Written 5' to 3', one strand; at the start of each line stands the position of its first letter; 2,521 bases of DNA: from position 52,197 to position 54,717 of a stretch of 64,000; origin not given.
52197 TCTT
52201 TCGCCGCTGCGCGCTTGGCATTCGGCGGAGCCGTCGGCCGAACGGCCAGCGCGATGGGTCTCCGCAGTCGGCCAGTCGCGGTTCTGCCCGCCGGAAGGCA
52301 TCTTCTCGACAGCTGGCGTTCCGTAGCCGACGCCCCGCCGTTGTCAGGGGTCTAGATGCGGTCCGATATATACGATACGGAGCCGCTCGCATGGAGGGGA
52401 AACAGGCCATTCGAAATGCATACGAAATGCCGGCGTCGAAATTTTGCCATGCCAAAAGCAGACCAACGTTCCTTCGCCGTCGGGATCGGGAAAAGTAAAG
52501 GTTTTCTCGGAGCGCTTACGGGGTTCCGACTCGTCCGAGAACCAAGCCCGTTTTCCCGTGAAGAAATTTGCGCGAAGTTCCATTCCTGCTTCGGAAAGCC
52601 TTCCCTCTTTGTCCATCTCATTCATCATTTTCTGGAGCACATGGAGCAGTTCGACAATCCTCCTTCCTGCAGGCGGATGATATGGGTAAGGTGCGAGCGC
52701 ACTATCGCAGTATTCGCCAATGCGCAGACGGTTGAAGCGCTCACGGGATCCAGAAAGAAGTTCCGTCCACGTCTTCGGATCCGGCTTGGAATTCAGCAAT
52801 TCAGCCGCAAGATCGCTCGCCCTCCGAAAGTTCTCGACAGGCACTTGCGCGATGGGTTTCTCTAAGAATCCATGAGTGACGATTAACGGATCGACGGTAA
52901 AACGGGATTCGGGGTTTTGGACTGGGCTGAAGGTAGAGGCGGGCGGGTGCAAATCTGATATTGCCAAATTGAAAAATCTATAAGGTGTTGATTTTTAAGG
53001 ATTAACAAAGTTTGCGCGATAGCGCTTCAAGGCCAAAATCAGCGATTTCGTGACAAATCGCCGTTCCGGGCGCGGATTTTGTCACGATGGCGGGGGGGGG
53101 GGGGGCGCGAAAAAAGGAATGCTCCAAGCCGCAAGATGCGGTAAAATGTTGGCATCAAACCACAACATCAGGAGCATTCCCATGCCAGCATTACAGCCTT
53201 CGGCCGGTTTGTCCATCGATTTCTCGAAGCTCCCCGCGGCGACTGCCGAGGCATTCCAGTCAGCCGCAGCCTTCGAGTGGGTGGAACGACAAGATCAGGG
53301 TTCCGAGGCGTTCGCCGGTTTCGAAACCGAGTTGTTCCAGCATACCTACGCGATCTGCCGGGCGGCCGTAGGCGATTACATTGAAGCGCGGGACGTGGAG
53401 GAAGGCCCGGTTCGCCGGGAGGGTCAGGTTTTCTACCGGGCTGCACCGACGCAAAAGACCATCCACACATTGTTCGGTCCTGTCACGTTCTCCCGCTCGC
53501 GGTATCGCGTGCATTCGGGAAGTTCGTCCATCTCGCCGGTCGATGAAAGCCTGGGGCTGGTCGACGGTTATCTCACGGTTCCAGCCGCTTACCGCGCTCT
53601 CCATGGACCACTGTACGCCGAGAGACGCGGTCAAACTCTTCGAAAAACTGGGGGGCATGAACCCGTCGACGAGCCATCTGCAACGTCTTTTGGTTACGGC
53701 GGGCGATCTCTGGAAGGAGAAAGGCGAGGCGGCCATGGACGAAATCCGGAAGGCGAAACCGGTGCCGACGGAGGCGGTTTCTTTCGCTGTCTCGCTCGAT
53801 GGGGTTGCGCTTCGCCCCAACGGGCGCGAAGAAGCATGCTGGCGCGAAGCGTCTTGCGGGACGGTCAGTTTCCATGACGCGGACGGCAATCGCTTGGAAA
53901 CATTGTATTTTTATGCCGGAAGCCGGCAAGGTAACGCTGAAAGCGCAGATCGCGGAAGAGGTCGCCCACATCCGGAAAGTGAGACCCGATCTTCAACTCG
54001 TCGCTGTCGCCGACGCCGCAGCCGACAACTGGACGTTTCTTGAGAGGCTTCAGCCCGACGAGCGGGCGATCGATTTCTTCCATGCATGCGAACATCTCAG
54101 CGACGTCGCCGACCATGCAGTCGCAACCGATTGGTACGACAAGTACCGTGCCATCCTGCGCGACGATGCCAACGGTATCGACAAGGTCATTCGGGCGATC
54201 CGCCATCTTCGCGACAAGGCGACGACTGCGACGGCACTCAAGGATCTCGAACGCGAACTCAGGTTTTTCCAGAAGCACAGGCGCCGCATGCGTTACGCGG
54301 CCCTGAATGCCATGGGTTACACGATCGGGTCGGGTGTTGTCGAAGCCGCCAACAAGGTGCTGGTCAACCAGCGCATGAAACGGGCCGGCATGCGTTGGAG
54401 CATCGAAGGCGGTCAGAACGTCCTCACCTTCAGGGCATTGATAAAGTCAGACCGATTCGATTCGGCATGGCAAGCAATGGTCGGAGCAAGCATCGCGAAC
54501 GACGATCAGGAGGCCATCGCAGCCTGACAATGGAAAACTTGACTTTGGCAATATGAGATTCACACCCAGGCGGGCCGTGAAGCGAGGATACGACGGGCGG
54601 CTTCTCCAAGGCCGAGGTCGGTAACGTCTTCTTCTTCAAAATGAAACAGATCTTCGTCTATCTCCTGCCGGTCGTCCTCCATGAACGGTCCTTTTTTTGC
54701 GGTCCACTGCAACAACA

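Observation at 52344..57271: Low-GC three-gene operon: DUF262 / DUF3696-type ATPase / unknown 318-aa protein. The third gene is split by an IS and can be rebuilt exactly.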

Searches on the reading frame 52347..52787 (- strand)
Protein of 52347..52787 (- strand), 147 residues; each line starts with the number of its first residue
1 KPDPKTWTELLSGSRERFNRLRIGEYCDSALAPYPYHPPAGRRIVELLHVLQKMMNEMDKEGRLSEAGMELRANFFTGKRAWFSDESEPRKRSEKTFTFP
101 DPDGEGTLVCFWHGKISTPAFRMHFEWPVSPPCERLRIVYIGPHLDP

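Call 48: predict_structure(alignment_id=A3)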
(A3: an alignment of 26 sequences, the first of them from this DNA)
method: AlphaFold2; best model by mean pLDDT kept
length: 147 residues; sequences in the alignment: 26
mean_pLDDT: 94.2   pTM: 0.90
mean pLDDT of the five models: 94.2, 94.0, 93.9, 92.6, 92.2
residues with pLDDT >= 90: 126; 70-90: 19; 50-70: 2; < 50: 0
segments of 3 or more residues with pLDDT < 50: none
pLDDT, mean of each block of 10 residues (from residue 1): 91 97 97 96 97 96 95 94 95 96 93 92 94 92 88
secondary structure, 60 per line:
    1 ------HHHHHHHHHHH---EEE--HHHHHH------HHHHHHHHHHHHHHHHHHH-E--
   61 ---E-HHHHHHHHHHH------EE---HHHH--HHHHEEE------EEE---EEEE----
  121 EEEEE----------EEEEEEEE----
elements in order: H7-17 E21-23 H26-31 H38-56 H66-76 H88-91 H94-97 E98-100 E107-109 E113-116 E121-125 E136-143

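Call 50: fold_search(model_id=the predicted structure, library=pdb)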
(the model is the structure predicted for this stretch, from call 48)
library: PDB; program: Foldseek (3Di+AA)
matches with E <= 10: 41; with E <= 0.001: 0
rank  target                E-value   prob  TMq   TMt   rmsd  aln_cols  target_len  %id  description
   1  4fxe_E                1.2e+00  0.12  0.20  0.33   5.6        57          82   18  Crystal structure of the intact E. coli RelBE toxin-antitoxin complex (released 2012-08-29)
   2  5ijz_A                1.2e+00  0.05  0.19  0.08  16.4       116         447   13  Crystal structure of glutamate dehydrogenase(GDH) from Corynebacterium glutamicum (released 2016-03-23)
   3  5x9k_A                1.2e+00  0.04  0.22  0.22  13.8       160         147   11  Structure of AusH from Aspergillus nidulans (released 2017-07-26)
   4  5gud_A                2.0e+00  0.04  0.20  0.08  16.4       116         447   13  Glutamate dehydrogenase from Corynebacterium glutamicum (alpha-iminoglutarate/NADP+ complex) (released 2017-06-07)
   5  3mso_A                2.4e+00  0.01  0.16  0.17  11.7       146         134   10  Crystal structure of a STEROID DELTA-ISOMERASE (NP_250810.1) from PSEUDOMONAS AERUGINOSA at 2.57 A resolution (released 2010-06-09)
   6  5kpe_MODEL_1_A        2.9e+00  0.02  0.20  0.24  14.5       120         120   13  Solution NMR Structure of Denovo Beta Sheet Design Protein, Northeast Structural Genomics Consortium (NESG) Ta (released 2016-09-21)
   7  5x9k_B                2.9e+00  0.02  0.22  0.22  14.6       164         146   12  Structure of AusH from Aspergillus nidulans (released 2017-07-26)
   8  6n90_A                3.1e+00  0.06  0.20  0.31   8.2        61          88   18  YoeB/ParE toxin from Agrobacterium tumefaciens (released 2019-11-06)
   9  7a5h_G                5.3e+00  0.02  0.17  0.24   9.6        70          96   10  Structure of the split human mitoribosomal large subunit with rescue factors mtRF-R and MTRES1 (released 2020-12-23)
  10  4orl                  5.7e+00  0.01  0.17  0.20  10.2       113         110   12  Crystal structure of a DUF4783 family protein (BACOVA_04304) from Bacteroides ovatus ATCC 8483 at 1.40 A resolution (released 2014-03-05)
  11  1qb2_A                6.1e+00  0.02  0.18  0.24  10.6        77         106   13  CRYSTAL STRUCTURE OF THE CONSERVED SUBDOMAIN OF HUMAN PROTEIN SRP54M AT 2.1A RESOLUTION: EVIDENCE FOR THE MECHANISM OF (released 1999-10-20)
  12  6wcd                  6.5e+00  0.01  0.17  0.10  11.4        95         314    8  Crystal Structure of Xenopus laevis APE2 Catalytic Domain (released 2020-05-06)
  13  3gas_E                6.5e+00  0.01  0.14  0.10  16.1        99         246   13  Crystal Structure of Helicobacter pylori Heme Oxygenase Hugz in Complex with Heme (released 2010-02-23)
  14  2kc8_MODEL_1_A        6.9e+00  0.08  0.35  0.50   5.5       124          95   11  Structure of E. coli toxin RelE (R81A/R83A) mutant in complex with antitoxin RelBc (K47-L79) peptide (released 2009-03-17)
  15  6gmu                  6.9e+00  0.02  0.19  0.10   4.6        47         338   15  Serum paraoxonase-1 by directed evolution with the L69G/H134R/F222S/T332S mutations (released 2019-04-17)
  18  5ja8_E                7.9e+00  0.02  0.17  0.22   3.8        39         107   15  Crystal structure of the HigB2 toxin in complex with Nb2 (released 2017-04-05)
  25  5ja8_G                8.4e+00  0.03  0.19  0.25   2.6        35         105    8  Crystal structure of the HigB2 toxin in complex with Nb2 (released 2017-04-05)
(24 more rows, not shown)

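Call 63: fold_search(model_id=the predicted structure, library=viral)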
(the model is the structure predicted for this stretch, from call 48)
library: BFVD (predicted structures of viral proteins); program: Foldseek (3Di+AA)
matches with E <= 10: 53; with E <= 0.001: 0
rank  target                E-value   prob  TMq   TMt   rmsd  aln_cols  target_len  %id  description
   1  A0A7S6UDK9            2.0e+00  0.01  0.18  0.07  30.6       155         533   16  Glycoprotein [Aedes albopictus anphevirus]
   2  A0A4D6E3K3            2.1e+00  0.03  0.18  0.26  15.7        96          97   14  (no name in the UniProt tables at hand)
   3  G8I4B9                2.4e+00  0.02  0.17  0.19  11.7       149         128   12  Uncharacterized protein [Mycobacterium phage DS6A]
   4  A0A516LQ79            2.7e+00  0.03  0.26  0.12  14.8       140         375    8  (no name in the UniProt tables at hand)
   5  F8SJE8                3.1e+00  0.04  0.22  0.30   8.5        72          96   17  Uncharacterized protein 312 [Pseudomonas phage PhiPA3]
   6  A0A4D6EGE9            3.1e+00  0.02  0.23  0.15  22.3       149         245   10  Uncharacterized protein [Pandoravirus celtis]
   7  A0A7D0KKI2            3.3e+00  0.06  0.33  0.25   8.1       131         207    8  (no name in the UniProt tables at hand)
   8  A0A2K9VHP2            3.8e+00  0.03  0.15  0.23   7.4        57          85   14  Uncharacterized protein [Pseudomonas phage Littlefix]
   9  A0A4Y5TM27            3.8e+00  0.01  0.18  0.20  15.9       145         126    9  (no name in the UniProt tables at hand)
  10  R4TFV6                3.8e+00  0.01  0.16  0.07  18.2       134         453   12  (no name in the UniProt tables at hand)
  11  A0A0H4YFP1            3.8e+00  0.01  0.15  0.05  17.8       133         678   10  RNA-helicase DExH-NPH-II [Salmon gill poxvirus]
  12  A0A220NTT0            4.1e+00  0.04  0.20  0.26   8.6        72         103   18  Uncharacterized protein [Escherichia phage ECD7]
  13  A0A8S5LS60            4.1e+00  0.03  0.17  0.23   7.0        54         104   13  Uncharacterized protein [Siphoviridae sp. ctYBm1]
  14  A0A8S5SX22            4.4e+00  0.04  0.22  0.12  11.0        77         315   12  Glycine zipper domain-containing protein [Siphoviridae sp. ctDOT22]
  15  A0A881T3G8            4.4e+00  0.02  0.20  0.20  13.1       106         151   14  (no name in the UniProt tables at hand)
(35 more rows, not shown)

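Call 70: search_protein_representatives(alignment_id=A3)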
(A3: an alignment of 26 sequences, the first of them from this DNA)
Query: 26 sequences, 145 profile positions. Proteins with E-value up to 0.001 (for the whole library): 473; up to 1e-10: 397; up to 1e-30: 71. The best 150 are listed.
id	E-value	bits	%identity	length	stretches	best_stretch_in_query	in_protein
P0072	8.5e-65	233.3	-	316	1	2-145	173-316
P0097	7.9e-63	227.0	-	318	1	1-145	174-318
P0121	2.0e-50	186.7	-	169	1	3-145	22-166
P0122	1.2e-49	184.2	-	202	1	4-145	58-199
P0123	5.6e-49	182.0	-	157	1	14-145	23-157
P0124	3.7e-46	172.9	-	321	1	2-145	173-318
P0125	4.2e-46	172.7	-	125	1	22-145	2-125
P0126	8.2e-45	168.5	-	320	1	2-145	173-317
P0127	1.1e-44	168.2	-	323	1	2-145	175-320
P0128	2.7e-44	166.8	-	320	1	1-145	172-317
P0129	3.4e-44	166.5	-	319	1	3-145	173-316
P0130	1.6e-42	161.1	-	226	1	2-145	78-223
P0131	8.5e-42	158.8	-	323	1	2-145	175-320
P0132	1.2e-41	158.3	-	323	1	3-145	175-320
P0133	1.7e-40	154.6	-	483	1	2-145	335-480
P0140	5.9e-37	143.1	-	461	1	4-145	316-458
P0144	8.0e-36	139.4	-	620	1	4-145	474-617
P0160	6.4e-33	130.0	-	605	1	4-145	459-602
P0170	3.7e-32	127.5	-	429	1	4-145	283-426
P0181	1.5e-31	125.5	-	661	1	5-145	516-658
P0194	7.0e-30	120.1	-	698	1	5-145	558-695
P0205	2.6e-29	118.3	-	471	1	5-145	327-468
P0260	4.0e-27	111.2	-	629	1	4-145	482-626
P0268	7.0e-27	110.4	-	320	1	2-145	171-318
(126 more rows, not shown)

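Call 71: search_protein_families(library=padloc, proteins=[P0144, P0160, P0181, P0194, P0260, P0133, P0140, P0170, P0205, P0268], max_evalue=0.00001)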
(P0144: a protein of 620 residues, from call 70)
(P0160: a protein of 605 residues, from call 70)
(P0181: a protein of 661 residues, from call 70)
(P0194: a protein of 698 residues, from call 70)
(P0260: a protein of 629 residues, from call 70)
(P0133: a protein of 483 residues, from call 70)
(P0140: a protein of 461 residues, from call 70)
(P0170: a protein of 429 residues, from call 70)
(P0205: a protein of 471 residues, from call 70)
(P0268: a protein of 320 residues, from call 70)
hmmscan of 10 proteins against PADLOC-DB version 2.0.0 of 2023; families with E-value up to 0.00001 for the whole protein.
P0144 (620 aa): 8 families
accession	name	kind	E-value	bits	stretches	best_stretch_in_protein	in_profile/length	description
PDLC03896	NsnC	-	8.9e-55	184.4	1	472-620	171-319/319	-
PDLC04161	HEC-07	-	4.4e-39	132.8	1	21-244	92-325/553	-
PDLC04159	HEC-07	-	5.8e-24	82.7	1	22-221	79-278/531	-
PDLC04158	HEC-07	-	2.6e-13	47.3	1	25-215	86-276/526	-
PDLC04160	HEC-07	-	7.7e-13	45.7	1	21-200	103-287/557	-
PDLC03879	NsnC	-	8.5e-12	43.3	1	464-618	169-304/305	-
PDLC03887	NsnC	-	1.5e-07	29.1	1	473-617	174-307/308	-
PDLC03914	NsnC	-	7.1e-07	26.9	1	510-610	206-305/314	-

P0160 (605 aa): 7 families
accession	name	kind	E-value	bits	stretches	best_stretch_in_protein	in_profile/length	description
PDLC03896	NsnC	-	2.7e-53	179.6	1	455-605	169-319/319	-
PDLC04161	HEC-07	-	2.5e-40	136.9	1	59-264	107-316/553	-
PDLC04159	HEC-07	-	2.1e-17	61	1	57-242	91-275/531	-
PDLC04160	HEC-07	-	3.7e-13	46.8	1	75-215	136-277/557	-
PDLC04158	HEC-07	-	4.2e-12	43.3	1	45-248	83-284/526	-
PDLC03879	NsnC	-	3.8e-11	41.2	1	465-603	185-304/305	-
PDLC03914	NsnC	-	4.4e-06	24.3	1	530-595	241-305/314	-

P0181 (661 aa): 7 families
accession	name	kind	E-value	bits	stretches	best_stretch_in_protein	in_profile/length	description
PDLC03896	NsnC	-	6.7e-49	165.1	1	510-661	168-319/319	-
PDLC04161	HEC-07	-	7.4e-32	108.9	1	77-306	90-325/553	-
PDLC04159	HEC-07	-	4.4e-21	73.2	1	79-277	77-277/531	-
PDLC04158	HEC-07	-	3.9e-13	46.7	1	44-289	57-293/526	-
PDLC03887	NsnC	-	6.3e-07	27.1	1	512-658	172-307/308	-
PDLC03879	NsnC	-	5.2e-06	24.3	1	592-659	245-304/305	-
PDLC04160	HEC-07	-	7.4e-06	22.7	0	89-306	113-333/557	-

P0194 (698 aa): 63 families (the best 25 are shown)
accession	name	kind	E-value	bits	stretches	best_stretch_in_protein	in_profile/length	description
PDLC03878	NsnB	-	7.8e-96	319.8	1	1-375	1-338/345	-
PDLC03896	NsnC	-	1.4e-85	285.6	1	386-697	1-318/319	-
PDLC04707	PDC-M55A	-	7.1e-33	112.2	2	207-371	231-401/421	-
PDLC04148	HEC-03B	-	5.8e-31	106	2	254-370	317-435/458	-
PDLC02979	AriA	-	5.3e-21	73.8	2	212-320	261-373/373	-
PDLC04178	HEC-01A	-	1.8e-15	54.9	1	2-126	9-131/399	-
PDLC02980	AriA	-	1.6e-12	46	0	252-321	234-304/304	-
PDLC04175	HEC-01A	-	2.3e-12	44.6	1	2-120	6-116/363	-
PDLC02358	Old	-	5.1e-12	43.4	0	2-46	4-48/578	Old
PDLC04135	mad3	-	9.2e-12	43.2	1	2-66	2-59/374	mads_3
PDLC04393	PDC-M07A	-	9.9e-12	42.6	1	1-114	1-117/435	-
PDLC00271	PtuA1|PtuA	-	3.6e-11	41.3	1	2-101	3-100/421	AAA ATPase domain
PDLC04033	PD-T4-4_A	-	8.9e-11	39.6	1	274-320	324-370/460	-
PDLC04176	HEC-01A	-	2.5e-10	38.3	0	2-108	3-108/371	-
PDLC00311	PtuA1|PtuA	-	4e-10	37.3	1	3-74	4-75/455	AAA ATPase domain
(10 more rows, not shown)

P0260 (629 aa): 9 families
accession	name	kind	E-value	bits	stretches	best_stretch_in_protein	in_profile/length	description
PDLC03896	NsnC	-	5.9e-41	139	1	478-628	169-318/319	-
PDLC04161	HEC-07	-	9e-37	125.2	1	14-363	20-384/553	-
PDLC04159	HEC-07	-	1.7e-18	64.6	1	27-373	26-372/531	-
PDLC04160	HEC-07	-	5.5e-11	39.6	1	92-276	116-305/557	-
PDLC03879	NsnC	-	6.6e-11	40.4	1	432-627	148-304/305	-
PDLC03912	NsnC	-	2.6e-10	38.7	1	429-625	134-309/316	-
PDLC04158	HEC-07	-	6.9e-08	29.4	1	57-252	60-261/526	-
PDLC03887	NsnC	-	1.7e-06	25.6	1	484-626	177-307/308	-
PDLC03914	NsnC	-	6e-06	23.8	0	488-621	178-307/314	-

P0133 (483 aa): 8 families
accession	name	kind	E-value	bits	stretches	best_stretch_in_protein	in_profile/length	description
PDLC03896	NsnC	-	2.7e-58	196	1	329-483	165-319/319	-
PDLC04161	HEC-07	-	1.3e-19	68.5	1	2-141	218-357/553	-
PDLC03879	NsnC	-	2.1e-12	45.3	1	341-481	183-304/305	-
PDLC04158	HEC-07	-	4e-11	40.1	1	2-84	203-284/526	-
PDLC04159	HEC-07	-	5e-10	36.7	1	2-86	199-283/531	-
PDLC03887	NsnC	-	2.1e-08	31.9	1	332-480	170-307/308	-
PDLC03912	NsnC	-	3.2e-08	31.8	1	228-479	73-309/316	-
PDLC03914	NsnC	-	4.5e-08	30.8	1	353-473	188-305/314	-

P0140 (461 aa): 2 families
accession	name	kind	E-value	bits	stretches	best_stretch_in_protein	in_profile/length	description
PDLC03896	NsnC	-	3.1e-52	176.1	1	308-461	165-319/319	-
PDLC03879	NsnC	-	1.1e-07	29.8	1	393-459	245-304/305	-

P0170 (429 aa): 5 families
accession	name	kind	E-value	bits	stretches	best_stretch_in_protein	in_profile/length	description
PDLC03896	NsnC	-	8.9e-51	171.3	1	269-429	159-319/319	-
PDLC04161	HEC-07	-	4.6e-13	46.9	1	2-50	235-282/553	-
PDLC04159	HEC-07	-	1.2e-07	28.8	1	2-67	216-281/531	-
PDLC03879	NsnC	-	1.3e-07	29.6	1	286-427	182-304/305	-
PDLC04158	HEC-07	-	8e-07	25.9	1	2-70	220-288/526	-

P0205 (471 aa): 4 families
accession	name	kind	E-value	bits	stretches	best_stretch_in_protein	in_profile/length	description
PDLC03896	NsnC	-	7.3e-53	178.1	1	314-471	161-319/319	-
PDLC03879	NsnC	-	4.2e-08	31.2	1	323-469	176-304/305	-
PDLC03914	NsnC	-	2.6e-06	25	1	327-454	173-297/314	-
PDLC03912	NsnC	-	4.7e-06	24.7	0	324-465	180-307/316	-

P0268 (320 aa): 7 families
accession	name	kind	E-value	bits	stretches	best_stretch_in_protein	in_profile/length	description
PDLC03896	NsnC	-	3.4e-103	343.5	1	1-318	1-316/319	-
PDLC03879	NsnC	-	6.3e-13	47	1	1-318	3-303/305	-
PDLC03891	NsnC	-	2.6e-12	44.8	1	1-168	1-163/284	-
PDLC03912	NsnC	-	4.8e-12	44.3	1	1-318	2-310/316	-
PDLC03887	NsnC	-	5e-10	37.3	1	151-319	156-308/308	-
PDLC03889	NsnC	-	3.8e-08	31.3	1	1-163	1-165/269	-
PDLC03886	NsnC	-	1.7e-07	29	1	2-113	2-115/293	-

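Call 72: search_protein_families(library=pfam, proteins=[P0144, P0160, P0181, P0260, P0140, P0205, P0133], max_evalue=0.01)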
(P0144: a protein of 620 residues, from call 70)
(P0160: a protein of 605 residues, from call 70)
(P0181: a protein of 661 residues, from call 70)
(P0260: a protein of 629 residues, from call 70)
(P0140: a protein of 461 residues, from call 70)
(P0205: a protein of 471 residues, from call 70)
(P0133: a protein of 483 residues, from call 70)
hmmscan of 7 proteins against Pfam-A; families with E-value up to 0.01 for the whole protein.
P0144 (620 aa): 0 families

P0160 (605 aa): 2 families
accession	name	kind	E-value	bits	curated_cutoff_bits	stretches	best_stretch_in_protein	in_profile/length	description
PF18595.6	Nuf2_DHR10-like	-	0.00087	19.8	28.4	1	392-442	39-89/117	Nuf2, DHR10-like domain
PF07544.18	Med9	-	0.005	17.3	26.9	1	391-442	24-75/80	RNA polymerase II transcription mediator complex subunit 9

P0181 (661 aa): 1 family
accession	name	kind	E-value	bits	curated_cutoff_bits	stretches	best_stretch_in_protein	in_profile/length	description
PF14645.11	Chibby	-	0.0099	16.4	24.8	0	408-438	64-94/114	Chibby family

P0260 (629 aa): 0 families

P0140 (461 aa): 0 families

P0205 (471 aa): 0 families

P0133 (483 aa): 0 families

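Call 73: find_encoding_contigs(protein=P0144, flank=5000, max_places=3)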
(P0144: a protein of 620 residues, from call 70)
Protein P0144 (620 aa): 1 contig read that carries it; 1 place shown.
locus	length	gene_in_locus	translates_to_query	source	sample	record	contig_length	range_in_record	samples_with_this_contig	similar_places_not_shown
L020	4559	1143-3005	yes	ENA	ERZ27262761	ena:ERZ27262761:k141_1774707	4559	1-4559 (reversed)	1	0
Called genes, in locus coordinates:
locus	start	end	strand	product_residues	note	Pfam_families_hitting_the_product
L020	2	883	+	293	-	?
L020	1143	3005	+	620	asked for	-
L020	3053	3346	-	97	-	-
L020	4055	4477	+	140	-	PF00903:Glyoxalase, PF12681:Glyoxalase_2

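Call 74: find_encoding_contigs(protein=P0260, flank=6000, max_places=3)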
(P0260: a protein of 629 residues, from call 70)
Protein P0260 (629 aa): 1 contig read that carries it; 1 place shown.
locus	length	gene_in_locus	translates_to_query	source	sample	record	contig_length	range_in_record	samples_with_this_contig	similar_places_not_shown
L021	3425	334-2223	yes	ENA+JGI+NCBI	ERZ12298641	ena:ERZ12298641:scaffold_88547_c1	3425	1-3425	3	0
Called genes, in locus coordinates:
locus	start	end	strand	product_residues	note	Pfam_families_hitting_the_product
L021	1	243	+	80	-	?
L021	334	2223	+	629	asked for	-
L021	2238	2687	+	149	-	PF03683:UPF0175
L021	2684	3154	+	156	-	PF11848:DUF3368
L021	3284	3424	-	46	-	?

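Call 75: find_encoding_contigs(protein=P0181, flank=6000, max_places=3)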
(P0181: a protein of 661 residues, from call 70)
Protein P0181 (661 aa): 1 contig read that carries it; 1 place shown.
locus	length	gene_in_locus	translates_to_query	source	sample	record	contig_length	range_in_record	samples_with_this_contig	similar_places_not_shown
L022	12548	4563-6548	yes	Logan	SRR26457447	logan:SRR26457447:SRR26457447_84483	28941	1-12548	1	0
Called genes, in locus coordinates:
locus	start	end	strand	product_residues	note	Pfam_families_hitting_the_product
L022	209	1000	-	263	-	PF27633:DUF8359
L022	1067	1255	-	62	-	-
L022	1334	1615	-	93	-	-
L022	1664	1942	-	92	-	-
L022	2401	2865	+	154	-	PF18602:Rap1a (faint)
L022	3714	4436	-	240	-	PF02517:Rce1-like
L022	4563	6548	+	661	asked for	-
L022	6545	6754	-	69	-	-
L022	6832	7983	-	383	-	-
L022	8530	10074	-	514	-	PF01368:DHH, PF02272:DHHA1, PF17768:RecJ_OB (weak)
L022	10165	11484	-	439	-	-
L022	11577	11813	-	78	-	-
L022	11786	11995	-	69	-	-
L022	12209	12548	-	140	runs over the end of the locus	-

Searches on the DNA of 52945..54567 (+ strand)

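Call 43: search_dna_similar(query=window:52945-54567:+, collection=plasmids, mode=distant, max_rows=10)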
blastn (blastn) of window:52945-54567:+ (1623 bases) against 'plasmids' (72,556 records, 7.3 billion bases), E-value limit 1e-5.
No match.

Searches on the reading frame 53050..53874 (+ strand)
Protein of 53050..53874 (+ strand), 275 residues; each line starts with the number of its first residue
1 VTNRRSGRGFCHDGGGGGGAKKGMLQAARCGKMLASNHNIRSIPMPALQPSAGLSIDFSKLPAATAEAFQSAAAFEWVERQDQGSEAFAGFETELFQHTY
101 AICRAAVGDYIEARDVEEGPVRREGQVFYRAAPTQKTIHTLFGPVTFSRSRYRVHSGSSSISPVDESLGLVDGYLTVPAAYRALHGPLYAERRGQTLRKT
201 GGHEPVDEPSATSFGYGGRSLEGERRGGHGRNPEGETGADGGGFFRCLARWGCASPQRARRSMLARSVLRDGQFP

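Call 6: search_protein_families(library=pfam, proteins=[window:53050-53874:+], max_evalue=1)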
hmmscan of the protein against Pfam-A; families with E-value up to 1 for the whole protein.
window:53050-53874:+ (275 aa): 1 family
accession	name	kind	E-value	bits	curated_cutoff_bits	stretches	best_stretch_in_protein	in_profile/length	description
PF06782.17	UPF0236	-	0.068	12.4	24.3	1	92-169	12-88/400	Uncharacterised protein family (UPF0236)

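Call 8: search_protein_families(library=ncbifam, proteins=[window:53050-53874:+], max_evalue=1)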
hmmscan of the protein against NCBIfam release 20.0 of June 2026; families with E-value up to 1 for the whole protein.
window:53050-53874:+ (275 aa): 1 family
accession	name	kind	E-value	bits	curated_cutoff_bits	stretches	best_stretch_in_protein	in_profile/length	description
NF033572.1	transpos_ISKra4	equivalog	7.4e-05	22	205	1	71-172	4-110/422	ISKra4 family transposase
